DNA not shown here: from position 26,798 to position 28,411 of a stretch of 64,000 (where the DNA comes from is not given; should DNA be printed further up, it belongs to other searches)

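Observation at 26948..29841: Tandem head-to-tail array of hydrolase-cyclase fusion paralogs with a decayed fourth copy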

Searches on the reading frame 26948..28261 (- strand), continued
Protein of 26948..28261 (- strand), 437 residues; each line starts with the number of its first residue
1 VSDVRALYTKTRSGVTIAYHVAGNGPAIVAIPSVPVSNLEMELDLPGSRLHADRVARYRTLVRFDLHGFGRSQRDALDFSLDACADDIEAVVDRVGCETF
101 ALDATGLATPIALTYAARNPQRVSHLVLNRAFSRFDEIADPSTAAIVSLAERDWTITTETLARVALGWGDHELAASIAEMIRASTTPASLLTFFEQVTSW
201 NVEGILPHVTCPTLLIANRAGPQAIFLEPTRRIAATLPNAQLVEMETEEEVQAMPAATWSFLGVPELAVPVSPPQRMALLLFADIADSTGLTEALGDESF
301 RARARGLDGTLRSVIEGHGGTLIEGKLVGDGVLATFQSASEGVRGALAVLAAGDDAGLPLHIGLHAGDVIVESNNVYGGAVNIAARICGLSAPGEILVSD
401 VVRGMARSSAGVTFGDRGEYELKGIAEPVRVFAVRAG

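Call 12: find_encoding_contigs(protein=P0002, flank=10000, max_places=4)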
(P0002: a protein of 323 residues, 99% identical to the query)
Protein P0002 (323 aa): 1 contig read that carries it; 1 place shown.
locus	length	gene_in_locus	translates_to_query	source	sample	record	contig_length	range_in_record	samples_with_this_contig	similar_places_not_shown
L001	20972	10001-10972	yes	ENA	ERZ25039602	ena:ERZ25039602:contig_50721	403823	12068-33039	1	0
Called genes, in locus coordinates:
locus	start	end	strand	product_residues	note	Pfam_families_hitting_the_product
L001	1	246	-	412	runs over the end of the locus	PF13439:Glyco_transf_4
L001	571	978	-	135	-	PF00903:Glyoxalase, PF13468:Glyoxalase_3, PF13669:Glyoxalase_4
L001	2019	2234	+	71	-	-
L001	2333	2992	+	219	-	PF01882:DUF58 (weak)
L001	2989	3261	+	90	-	-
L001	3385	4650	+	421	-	-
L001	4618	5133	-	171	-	PF05163:DinB, PF12867:DinB_2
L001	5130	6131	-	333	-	PF05048:NosD (weak), PF13229:Beta_helix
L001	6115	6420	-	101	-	-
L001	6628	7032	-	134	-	PF03129:HGTP_anticodon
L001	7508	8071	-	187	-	PF00587:tRNA-synt_2b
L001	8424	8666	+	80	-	PF00211:Guanylate_cyc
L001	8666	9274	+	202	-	PF00561:Abhydrolase_1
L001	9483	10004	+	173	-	PF00211:Guanylate_cyc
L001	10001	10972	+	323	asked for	PF00561:Abhydrolase_1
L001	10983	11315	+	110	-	PF00211:Guanylate_cyc (weak)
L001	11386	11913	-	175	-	PF13302:Acetyltransf_3, PF13420:Acetyltransf_4 (weak), PF00583:Acetyltransf_1, PF13508:Acetyltransf_7 (weak), PF13523:Acetyltransf_8 (weak)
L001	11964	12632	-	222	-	-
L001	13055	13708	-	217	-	PF07603:Lcl_C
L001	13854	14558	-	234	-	-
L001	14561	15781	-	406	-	PF19864:Radical_SAM_N2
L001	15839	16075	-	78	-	PF00211:Guanylate_cyc (weak)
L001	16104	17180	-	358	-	PF00561:Abhydrolase_1, PF12697:Abhydrolase_6, PF12146:Hydrolase_4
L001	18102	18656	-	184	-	PF00069:Pkinase, PF07714:PK_Tyr_Ser-Thr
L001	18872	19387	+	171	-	PF13191:AAA_16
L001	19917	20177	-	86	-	-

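Call 13: find_encoding_contigs(protein=P0001, flank=10000, max_places=4)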
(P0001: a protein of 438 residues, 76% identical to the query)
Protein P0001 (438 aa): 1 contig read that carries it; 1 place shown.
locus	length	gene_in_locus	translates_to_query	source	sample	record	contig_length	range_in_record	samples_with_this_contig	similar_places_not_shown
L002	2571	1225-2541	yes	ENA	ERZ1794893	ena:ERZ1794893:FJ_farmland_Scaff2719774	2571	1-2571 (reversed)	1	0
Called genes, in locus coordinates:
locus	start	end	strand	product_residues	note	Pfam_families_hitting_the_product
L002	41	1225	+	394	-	PF00561:Abhydrolase_1, PF00211:Guanylate_cyc (weak)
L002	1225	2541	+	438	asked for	PF00561:Abhydrolase_1, PF00211:Guanylate_cyc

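Call 27: find_related_loci(query=A1, collection=genome_contigs, flank=10000)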
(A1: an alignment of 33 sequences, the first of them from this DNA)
Query A1 (437 aa) in genome_contigs; peptide patterns used: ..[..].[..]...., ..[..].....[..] (x = any residue, [..] = any of these).
324 stretches matched a pattern; 222 encode a relative of the query (tblastn E <= 1e-3); the best 80 are kept; 79 distinct loci.
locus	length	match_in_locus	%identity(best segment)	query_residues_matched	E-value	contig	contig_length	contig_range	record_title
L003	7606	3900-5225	49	3-437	2e-122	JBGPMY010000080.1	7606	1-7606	MAG: Dehalococcoidia bacterium isolate OBJ_0618_7090110_227 k141_8875917_length_7606_cov_10.0024, whole genome shotgun s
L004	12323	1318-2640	48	5-436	3e-118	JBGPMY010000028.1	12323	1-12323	MAG: Dehalococcoidia bacterium isolate OBJ_0618_7090110_227 k141_391732_length_12323_cov_11.8684, whole genome shotgun s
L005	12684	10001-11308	49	1-437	4e-118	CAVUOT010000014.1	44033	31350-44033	MAG: uncultured Chloroflexia bacterium isolate MFD05942.bin.2.347 genome assembly, contig: contig_81083, whole genome sh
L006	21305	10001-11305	46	1-435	9e-116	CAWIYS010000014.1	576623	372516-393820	MAG: uncultured Chloroflexia bacterium isolate MFD05942.bin.2.242 genome assembly, contig: contig_577, whole genome shot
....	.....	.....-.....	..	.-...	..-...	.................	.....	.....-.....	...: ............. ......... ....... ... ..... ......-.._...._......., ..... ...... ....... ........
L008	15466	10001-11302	46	1-434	4e-115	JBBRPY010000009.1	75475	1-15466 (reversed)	MAG: Dehalococcoidia bacterium isolate metawrap_la1_107 W_la1_107_k141_462181L_75475_cov_14.4785, whole genome shotgun s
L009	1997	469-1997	49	1-437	1e-122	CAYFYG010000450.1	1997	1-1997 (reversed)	MAG TPA_asm: uncultured Dehalococcoidia bacterium isolate ERP108616_co1_86 genome assembly, contig: k119_1960590, whole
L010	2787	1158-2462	46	1-435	6e-119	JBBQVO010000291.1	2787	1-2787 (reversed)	MAG: Dehalococcoidia bacterium isolate Co_metawrap_2001 Cmw_2001_k141_28404445_length_2787_cov_5.0000, whole genome shot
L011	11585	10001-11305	47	8-434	6e-114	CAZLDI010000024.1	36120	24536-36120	MAG TPA_asm: uncultured Dehalococcoidia bacterium isolate SRP119689_co1_231 genome assembly, contig: NODE_1416_length_36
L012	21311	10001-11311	47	1-435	5e-113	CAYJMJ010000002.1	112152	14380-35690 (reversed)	MAG TPA_asm: uncultured Dehalococcoidia bacterium isolate ERP124720_co1_29 genome assembly, contig: NODE_232_length_1121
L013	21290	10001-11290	46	8-434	3e-112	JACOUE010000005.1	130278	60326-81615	MAG: Chloroflexi bacterium isolate NC_groundwater_62_Pr7_S-0.65um_68_13 FFV18_Sp65_scaffold_48495, whole genome shotgun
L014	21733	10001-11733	47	5-436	2e-111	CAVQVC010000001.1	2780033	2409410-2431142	MAG: uncultured Chloroflexia bacterium isolate MFD10007.bin.2.9 genome assembly, contig: contig_3036, whole genome shotg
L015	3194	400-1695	47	8-435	6e-113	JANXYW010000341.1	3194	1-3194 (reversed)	MAG: Chloroflexi bacterium isolate GL140_4_metabat_127_sub GL140_4_k141_1890569, whole genome shotgun sequence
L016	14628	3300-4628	45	1-436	9e-110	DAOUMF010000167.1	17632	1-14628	MAG TPA_asm: Dehalococcoidia bacterium isolate W31_80 k127_508191, whole genome shotgun sequence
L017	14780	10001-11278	47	14-434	1e-108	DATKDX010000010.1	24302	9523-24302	MAG TPA_asm: Dehalococcoidia bacterium isolate SMAG_U14484 k141_3450206, whole genome shotgun sequence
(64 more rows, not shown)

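Call 38: search_protein_families(library=padloc, proteins=[window:26951-28261:-], max_evalue=0.01)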
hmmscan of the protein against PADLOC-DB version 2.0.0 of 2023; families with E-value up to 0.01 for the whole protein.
window:26951-28261:- (437 aa): 4 families
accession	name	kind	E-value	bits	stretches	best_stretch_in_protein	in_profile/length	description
PDLC02367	PycC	-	0.00018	19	1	278-345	44-109/226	-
PDLC00734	PycC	-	0.00093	16.4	0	271-372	183-297/374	Pycsar cyclase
PDLC02369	PycC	-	0.0016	16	0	282-402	51-187/248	-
PDLC00763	PycC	-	0.0054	14.1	0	373-400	173-201/268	Pycsar cyclase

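Call 39: search_protein_families(library=ncbifam, proteins=[window:26951-28261:-], max_evalue=0.01)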
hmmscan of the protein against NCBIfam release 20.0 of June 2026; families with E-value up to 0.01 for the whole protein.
window:26951-28261:- (437 aa): 14 families
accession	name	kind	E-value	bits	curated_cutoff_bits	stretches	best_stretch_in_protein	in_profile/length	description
NF058673.1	LipAdnlyCyLipJMY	equivalog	1.6e-47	162.2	800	1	8-433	12-448/449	bifunctional lipase/adenylate cyclase LipJ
NF051488.1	bifunc_PcaDC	exception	2.1e-16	60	390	1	53-247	33-229/375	bifunctional 3-oxoadipate enol-lactonase/4-carboxymuconolactone decarboxylase PcaDC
TIGR02427.1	protocat_pcaD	equivalog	2.5e-11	43.4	255.85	1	56-247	37-229/251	3-oxoadipate enol-lactonase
NF051487.1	bifunc_PcaCD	exception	6.6e-09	35.3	430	1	52-248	192-391/413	bifunctional 4-carboxymuconolactone decarboxylase/3-oxoadipate enol-lactonase PcaCD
TIGR04510.1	mod_pep_cyc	subfamily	2.1e-08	33.2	400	1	275-426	3-177/814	putative peptide modification system cyclase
TIGR03611.1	RutD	equivalog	8.2e-08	31.9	238.5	1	60-137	41-119/258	pyrimidine utilization protein D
NF050089.1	i_nPHAscl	equivalog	1.9e-06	27.1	300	1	60-132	46-118/288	intracellular short-chain-length polyhydroxyalkanoate depolymerase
NF011457.0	PRK14875.1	equivalog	2e-06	27.1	307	1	52-128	152-228/372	acetoin dehydrogenase dihydrolipoyllysine-residue acetyltransferase subunit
NF002938.0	PRK03592.1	equivalog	9.9e-06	25.1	241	1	15-134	20-132/298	haloalkane dehalogenase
NF052614.1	AB_fold_OlsI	equivalog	0.0005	19.7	385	1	97-245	88-232/272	ornithine lipid biosynthesis O-acyltransferase OlsI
TIGR01738.1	bioH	equivalog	0.0011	18.7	206.95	1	59-217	31-195/245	pimeloyl-ACP methyl ester esterase BioH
NF002873.0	PRK03204.1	equivalog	0.0014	18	466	1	56-160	59-164/286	haloalkane dehalogenase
TIGR03903.1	TOMM_kin_cyc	equivalog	0.0042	14.9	705.75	1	360-407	389-437/1267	TOMM system kinase/cyclase fusion protein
TIGR01249.1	pro_imino_pep_1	equivalog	0.0049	16.1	259.75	1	61-132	56-129/307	prolyl aminopeptidase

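Call 60: predict_structure(alignment_id=A1)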
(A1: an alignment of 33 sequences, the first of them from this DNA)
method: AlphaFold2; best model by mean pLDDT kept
length: 437 residues; sequences in the alignment: 33
mean_pLDDT: 89.6   pTM: 0.66
mean pLDDT of the five models: 89.6, 88.9, 88.9, 88.9, 88.0
residues with pLDDT >= 90: 270; 70-90: 145; 50-70: 16; < 50: 6
segments of 3 or more residues with pLDDT < 50: 272-275
pLDDT, mean of each block of 10 residues (from residue 1): 81 97 95 90 87 90 96 94 98 97 97 98 98 93 81 92 82 91 93 94 98 95 91 97 90 88 80 58 84 89 88 89 69 86 93 93 89 78 92 96 78 94 93 91
secondary structure, 60 per line:
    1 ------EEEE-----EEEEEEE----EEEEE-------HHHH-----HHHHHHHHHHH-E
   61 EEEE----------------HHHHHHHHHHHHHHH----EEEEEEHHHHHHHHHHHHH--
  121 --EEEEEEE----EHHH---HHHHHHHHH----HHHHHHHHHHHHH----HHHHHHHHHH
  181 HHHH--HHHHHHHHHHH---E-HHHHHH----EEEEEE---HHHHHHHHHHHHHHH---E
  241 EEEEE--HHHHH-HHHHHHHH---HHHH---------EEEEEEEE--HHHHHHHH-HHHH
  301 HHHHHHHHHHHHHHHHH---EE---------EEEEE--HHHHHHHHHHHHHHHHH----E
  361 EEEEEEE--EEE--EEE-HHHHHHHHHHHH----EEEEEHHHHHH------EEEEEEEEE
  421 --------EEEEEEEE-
elements in order: E7-10 E16-22 E27-31 H39-42 H48-58 E60-64 H81-95 E100-105 H106-118 E123-129 H141-149 H154-166 H171-184 H187-197 H203-208 E213-218 H222-236 E240-245 H248-252 H254-261 H265-268 E278-285 H288-295 H297-317 E332-336 H339-355 E360-367 E370-372 E375-377 H379-390 E395-399 H400-405 E412-420 E429-436

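Call 64: fold_search(model_id=the predicted structure, library=pdb)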
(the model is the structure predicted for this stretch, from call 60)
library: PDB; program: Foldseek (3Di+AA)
matches with E <= 10: 1878; with E <= 0.001: 1576
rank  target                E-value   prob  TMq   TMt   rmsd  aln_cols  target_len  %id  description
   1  8ynv_C                8.6e-15  1.00  0.45  0.64   4.9       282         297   16  Poly(3-hydroxybutyrate) depolymerase PhaZ from Bacillus thuringiensis (released 2024-12-11)
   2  8ynv_B                1.2e-14  1.00  0.44  0.64   4.8       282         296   17  Poly(3-hydroxybutyrate) depolymerase PhaZ from Bacillus thuringiensis (released 2024-12-11)
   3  8ynw_B                1.4e-14  1.00  0.45  0.64   4.8       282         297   16  S102A mutant of poly(3-hydroxybutyrate) depolymerase PhaZ from Bacillus thuringiensis (released 2024-12-11)
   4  1ybu_B                1.7e-14  1.00  0.35  0.91   1.6       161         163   35  Mycobacterium tuberculosis adenylyl cyclase Rv1900c CHD, in complex with a substrate analog. (released 2005-02-15)
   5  3om8_A                2.4e-14  1.00  0.51  0.82   3.4       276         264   21  The crystal structure of a hydrolase from Pseudomonas aeruginosa PA01 (released 2010-09-22)
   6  4uhd                  2.4e-14  1.00  0.48  0.73   4.2       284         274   19  Structural studies of a thermophilic esterase from Thermogutta terrifontis (acetate bound) (released 2015-06-10)
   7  8ynw_D                3.5e-14  1.00  0.45  0.64   4.8       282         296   16  S102A mutant of poly(3-hydroxybutyrate) depolymerase PhaZ from Bacillus thuringiensis (released 2024-12-11)
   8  2xua_A                3.7e-14  1.00  0.48  0.78   3.5       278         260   17  Crystal structure of the enol-lactonase from Burkholderia xenovorans LB400 (released 2011-01-26)
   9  5h3h_A                3.9e-14  1.00  0.52  0.81   3.4       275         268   16  Esterase (EaEST) from Exiguobacterium antarcticum (released 2017-01-11)
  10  8ynw_A                3.9e-14  1.00  0.44  0.62   5.3       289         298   16  S102A mutant of poly(3-hydroxybutyrate) depolymerase PhaZ from Bacillus thuringiensis (released 2024-12-11)
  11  5d0e_B                4.1e-14  1.00  0.35  0.91   1.6       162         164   31  Crystal Structure of an adenylyl cyclase Ma1120-Cat in complex with GTP and calcium from Mycobacterium avium (released 2016-08-10)
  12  4uhc                  4.6e-14  1.00  0.49  0.74   3.9       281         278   18  Structural studies of a thermophilic esterase from Thermogutta terrifontis (Native) (released 2015-06-10)
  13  1ybu_A                5.2e-14  1.00  0.34  0.88   2.1       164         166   35  Mycobacterium tuberculosis adenylyl cyclase Rv1900c CHD, in complex with a substrate analog. (released 2005-02-15)
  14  4uhh                  5.8e-14  1.00  0.48  0.73   4.4       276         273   18  Structural studies of a thermophilic esterase from Thermogutta terrifontis (cacodylate complex) (released 2015-06-10)
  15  3om8_B                6.5e-14  1.00  0.50  0.80   3.4       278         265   21  The crystal structure of a hydrolase from Pseudomonas aeruginosa PA01 (released 2010-09-22)
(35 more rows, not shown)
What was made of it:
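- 26948..28261 (-): Gene A: intact 437-aa protein, with a catalytically dead alpha/beta-hydrolase fold (about aa 1-262) and a class III cyclase domain (about aa 278-437). Its GTG start overlaps B's stop (GTGA), and GGGAGG lies 10 nt upstream. AF2 model pLDDT 89.6; the N domain matches esterases (TM 0.8) and the C domain matches the Rv1900c cyclase domain (TM 0.91) (calls 60, 64).
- On Class III nucleotidyl cyclase (Pfam PF00211): The AF2 model of A against 1YBU gives TM 0.91 and rmsd 1.6 A (calls 60, 64).
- On Alpha/beta-hydrolase fold (Pfam PF00561): The model matches 3OM8 and 5H3H with TM about 0.8 (call 64).
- Closest known: Mycobacterium tuberculosis LipJ / Rv1900c. Same: The model superposes with TM 0.91 and rmsd 1.6 A (call 64).
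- Closest known: Non-catalytic or receptor alpha/beta-hydrolases such as D14/KAI2. Same: D14 and HTL structures appear among the fold matches (TM about 0.73-0.75, call 64).
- The AF2 model of A has pLDDT 89.6 and TM 0.91 to the Rv1900c cyclase domain (calls 60, 64).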

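Call 77: search_protein_representatives(protein=window:26951-28261:-)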
Query: 437 residues. Proteins with E-value up to 0.001 (for the whole library): 50391; up to 1e-10: 16461; up to 1e-30: 1093. The best 150 are listed.
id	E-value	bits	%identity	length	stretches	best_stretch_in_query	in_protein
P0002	1.6e-199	679.3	99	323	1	1-313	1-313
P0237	8.9e-136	469.4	43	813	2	5-437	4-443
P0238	1.1e-131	455.8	37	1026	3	5-435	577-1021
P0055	6.7e-110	384.1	48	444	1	5-436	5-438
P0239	1.7e-106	373.0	46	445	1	5-437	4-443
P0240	5.1e-102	358.2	44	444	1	5-436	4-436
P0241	4.4e-101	355.1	46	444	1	3-435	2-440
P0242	2.3e-100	352.7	47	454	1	9-435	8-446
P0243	8.1e-99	347.6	49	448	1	7-436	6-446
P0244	4.0e-98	345.3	48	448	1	5-435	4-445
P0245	4.2e-98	345.3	46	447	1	5-436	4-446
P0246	1.1e-97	343.9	45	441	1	5-435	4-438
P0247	1.4e-97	343.6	45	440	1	7-435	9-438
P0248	6.2e-97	341.4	46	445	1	3-435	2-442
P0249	2.3e-96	339.5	44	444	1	6-436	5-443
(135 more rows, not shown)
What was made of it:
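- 1,093 50%-identity cluster representatives match at E <= 1e-30 (call 77).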
